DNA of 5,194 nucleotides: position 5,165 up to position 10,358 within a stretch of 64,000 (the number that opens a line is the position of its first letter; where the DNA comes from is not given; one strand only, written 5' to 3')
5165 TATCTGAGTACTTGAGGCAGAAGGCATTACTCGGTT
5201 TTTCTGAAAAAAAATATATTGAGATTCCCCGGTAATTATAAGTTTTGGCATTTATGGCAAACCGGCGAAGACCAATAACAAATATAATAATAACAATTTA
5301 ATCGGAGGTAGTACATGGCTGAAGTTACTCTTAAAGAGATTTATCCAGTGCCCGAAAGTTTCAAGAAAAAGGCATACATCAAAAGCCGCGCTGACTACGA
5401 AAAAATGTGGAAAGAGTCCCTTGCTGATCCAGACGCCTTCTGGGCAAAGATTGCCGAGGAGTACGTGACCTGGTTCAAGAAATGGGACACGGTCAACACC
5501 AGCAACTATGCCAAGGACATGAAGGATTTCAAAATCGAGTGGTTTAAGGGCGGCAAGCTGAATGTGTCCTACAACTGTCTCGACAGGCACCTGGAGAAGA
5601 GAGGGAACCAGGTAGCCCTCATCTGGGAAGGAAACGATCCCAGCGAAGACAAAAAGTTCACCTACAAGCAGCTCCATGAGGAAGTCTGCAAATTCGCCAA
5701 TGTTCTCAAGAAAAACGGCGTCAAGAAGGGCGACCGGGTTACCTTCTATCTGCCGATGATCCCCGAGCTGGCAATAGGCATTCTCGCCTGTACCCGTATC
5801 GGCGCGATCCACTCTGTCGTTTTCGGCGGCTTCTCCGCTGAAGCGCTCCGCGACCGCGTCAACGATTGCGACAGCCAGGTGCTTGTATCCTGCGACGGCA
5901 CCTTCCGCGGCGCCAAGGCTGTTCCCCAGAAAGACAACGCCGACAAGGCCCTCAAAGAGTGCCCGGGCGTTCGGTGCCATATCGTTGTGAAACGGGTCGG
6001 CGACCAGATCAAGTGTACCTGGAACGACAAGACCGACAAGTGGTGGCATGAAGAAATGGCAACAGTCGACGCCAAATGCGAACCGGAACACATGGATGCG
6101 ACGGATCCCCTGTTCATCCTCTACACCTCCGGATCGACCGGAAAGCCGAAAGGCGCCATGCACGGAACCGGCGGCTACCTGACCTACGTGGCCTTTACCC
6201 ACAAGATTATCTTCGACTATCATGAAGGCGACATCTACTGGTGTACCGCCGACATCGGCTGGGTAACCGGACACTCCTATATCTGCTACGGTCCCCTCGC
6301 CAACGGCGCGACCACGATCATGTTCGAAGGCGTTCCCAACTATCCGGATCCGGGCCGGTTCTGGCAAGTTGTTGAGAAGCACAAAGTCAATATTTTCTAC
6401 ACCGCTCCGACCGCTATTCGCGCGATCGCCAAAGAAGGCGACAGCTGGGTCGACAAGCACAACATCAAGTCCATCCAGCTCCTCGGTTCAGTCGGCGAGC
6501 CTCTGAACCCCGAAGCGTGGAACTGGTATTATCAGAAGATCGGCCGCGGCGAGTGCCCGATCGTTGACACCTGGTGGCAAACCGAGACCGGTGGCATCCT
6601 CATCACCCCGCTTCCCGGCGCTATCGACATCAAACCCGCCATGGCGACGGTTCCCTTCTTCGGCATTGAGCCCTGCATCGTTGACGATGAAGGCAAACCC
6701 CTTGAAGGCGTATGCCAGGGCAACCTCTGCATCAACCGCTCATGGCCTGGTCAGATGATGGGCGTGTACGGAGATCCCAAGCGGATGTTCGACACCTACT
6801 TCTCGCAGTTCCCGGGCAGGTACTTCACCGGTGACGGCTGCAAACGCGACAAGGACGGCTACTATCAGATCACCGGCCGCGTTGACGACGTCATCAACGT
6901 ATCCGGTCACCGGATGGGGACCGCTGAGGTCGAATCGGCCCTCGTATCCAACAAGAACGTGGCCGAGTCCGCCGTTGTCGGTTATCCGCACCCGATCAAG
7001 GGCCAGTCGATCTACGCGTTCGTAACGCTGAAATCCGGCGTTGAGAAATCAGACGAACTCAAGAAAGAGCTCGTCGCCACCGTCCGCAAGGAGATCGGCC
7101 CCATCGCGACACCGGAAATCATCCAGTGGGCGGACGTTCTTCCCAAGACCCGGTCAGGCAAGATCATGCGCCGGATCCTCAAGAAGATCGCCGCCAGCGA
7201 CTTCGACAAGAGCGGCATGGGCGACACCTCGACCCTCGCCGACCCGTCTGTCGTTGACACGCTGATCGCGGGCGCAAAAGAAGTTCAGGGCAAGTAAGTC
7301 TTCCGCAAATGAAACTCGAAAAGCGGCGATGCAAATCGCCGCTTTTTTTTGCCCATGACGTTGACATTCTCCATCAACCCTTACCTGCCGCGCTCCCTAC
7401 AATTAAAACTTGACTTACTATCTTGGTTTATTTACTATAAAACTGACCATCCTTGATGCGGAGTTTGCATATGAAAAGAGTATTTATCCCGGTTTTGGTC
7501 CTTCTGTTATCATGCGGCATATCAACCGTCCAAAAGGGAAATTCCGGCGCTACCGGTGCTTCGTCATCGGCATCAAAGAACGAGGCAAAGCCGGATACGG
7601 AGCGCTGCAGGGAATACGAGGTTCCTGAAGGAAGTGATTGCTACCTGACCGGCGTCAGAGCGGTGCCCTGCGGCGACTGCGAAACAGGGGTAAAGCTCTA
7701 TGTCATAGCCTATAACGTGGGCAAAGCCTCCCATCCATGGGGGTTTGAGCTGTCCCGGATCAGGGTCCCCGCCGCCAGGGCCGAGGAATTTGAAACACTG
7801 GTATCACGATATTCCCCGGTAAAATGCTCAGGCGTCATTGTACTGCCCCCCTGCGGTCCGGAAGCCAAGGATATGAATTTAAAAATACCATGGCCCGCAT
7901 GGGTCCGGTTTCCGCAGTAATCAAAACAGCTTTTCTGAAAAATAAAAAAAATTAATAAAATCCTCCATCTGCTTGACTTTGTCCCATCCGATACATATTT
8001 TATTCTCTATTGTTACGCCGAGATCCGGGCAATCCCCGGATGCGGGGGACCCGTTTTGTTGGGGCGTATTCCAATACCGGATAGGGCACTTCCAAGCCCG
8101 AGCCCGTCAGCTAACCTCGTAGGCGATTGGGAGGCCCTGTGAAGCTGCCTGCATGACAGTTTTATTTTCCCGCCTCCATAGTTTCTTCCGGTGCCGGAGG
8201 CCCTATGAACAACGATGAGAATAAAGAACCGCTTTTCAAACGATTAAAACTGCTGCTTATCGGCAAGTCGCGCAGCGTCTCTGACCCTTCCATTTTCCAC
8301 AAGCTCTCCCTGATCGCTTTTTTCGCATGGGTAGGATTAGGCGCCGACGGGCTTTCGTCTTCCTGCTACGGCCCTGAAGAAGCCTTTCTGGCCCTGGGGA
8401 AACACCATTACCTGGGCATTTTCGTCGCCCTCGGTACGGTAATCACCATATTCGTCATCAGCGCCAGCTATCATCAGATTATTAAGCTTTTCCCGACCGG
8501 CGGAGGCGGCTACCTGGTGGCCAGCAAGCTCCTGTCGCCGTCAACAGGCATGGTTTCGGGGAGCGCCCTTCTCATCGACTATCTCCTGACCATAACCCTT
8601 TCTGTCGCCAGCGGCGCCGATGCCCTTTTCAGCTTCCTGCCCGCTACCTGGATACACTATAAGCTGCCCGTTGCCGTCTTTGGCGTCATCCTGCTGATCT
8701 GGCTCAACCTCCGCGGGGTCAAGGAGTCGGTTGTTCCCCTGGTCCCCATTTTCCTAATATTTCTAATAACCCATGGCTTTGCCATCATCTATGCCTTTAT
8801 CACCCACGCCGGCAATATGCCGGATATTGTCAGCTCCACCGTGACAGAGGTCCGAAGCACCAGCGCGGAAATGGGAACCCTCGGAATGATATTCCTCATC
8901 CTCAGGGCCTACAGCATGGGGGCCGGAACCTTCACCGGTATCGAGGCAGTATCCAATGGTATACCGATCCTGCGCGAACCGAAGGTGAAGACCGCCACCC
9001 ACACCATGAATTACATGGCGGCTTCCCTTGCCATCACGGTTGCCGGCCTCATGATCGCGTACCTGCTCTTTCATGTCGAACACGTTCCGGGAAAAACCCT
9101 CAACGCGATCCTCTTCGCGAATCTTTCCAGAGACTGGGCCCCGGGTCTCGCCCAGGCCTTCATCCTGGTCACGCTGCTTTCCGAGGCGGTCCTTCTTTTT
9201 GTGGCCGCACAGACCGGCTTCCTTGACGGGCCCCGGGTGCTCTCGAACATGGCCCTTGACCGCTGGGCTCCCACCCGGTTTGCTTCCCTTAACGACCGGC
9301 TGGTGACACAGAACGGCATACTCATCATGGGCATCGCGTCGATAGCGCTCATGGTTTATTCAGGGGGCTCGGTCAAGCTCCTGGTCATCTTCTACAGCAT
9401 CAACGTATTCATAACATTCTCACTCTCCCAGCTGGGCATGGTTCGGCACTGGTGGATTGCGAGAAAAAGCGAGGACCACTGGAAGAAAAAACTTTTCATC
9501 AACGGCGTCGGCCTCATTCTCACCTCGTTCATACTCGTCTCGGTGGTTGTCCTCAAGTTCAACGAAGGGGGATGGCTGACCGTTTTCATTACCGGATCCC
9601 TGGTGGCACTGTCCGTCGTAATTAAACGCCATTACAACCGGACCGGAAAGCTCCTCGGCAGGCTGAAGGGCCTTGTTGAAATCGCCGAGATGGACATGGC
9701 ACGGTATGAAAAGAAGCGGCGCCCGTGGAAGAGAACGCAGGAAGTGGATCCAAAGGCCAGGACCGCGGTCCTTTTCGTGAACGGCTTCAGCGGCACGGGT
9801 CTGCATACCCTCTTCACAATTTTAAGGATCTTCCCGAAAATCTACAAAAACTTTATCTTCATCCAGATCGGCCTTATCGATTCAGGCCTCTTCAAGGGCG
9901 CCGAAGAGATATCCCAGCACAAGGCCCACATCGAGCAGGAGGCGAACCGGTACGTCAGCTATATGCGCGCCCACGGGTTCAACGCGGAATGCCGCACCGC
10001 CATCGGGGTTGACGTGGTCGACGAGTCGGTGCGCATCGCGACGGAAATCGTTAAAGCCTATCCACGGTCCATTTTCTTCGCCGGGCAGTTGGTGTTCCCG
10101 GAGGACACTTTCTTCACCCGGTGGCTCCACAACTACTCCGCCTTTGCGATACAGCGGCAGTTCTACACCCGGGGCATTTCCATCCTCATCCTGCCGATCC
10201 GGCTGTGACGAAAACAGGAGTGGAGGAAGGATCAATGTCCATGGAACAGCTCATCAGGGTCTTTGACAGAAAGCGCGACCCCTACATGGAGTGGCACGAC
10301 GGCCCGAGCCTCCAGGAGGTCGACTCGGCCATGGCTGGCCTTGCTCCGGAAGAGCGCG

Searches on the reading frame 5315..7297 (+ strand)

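Call 83: search_protein_families(library=pfam, proteins=[window:5315-7297:+], max_evalue=0.00001)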
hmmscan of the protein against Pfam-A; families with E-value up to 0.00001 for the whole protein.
window:5315-7297:+ (660 aa): 3 families
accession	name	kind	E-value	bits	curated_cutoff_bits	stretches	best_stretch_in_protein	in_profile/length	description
PF00501.34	AMP-binding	-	2.3e-87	293.8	29.9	1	90-482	2-381/384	AMP-binding enzyme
PF13193.12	AMP-binding_C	-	6.1e-25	88.4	24.5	1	538-616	1-76/76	AMP-binding enzyme C-terminal domain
PF16177.11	ACAS_N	-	1.9e-19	69.7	27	1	28-88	1-55/55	Acetyl-coenzyme A synthetase N-terminus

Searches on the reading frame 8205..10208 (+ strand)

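Call 75: search_protein_families(library=pfam, proteins=[window:8205-10208:+], max_evalue=0.001)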
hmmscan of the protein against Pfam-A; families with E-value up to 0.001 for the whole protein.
window:8205-10208:+ (667 aa): 2 families
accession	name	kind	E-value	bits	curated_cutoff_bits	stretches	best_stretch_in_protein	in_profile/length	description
PF13520.12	AA_permease_2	-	8.1e-16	58.4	27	1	69-448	30-405/427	Amino acid permease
PF00324.27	AA_permease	-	2.7e-05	23.5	24.6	1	75-450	35-419/470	Amino acid permease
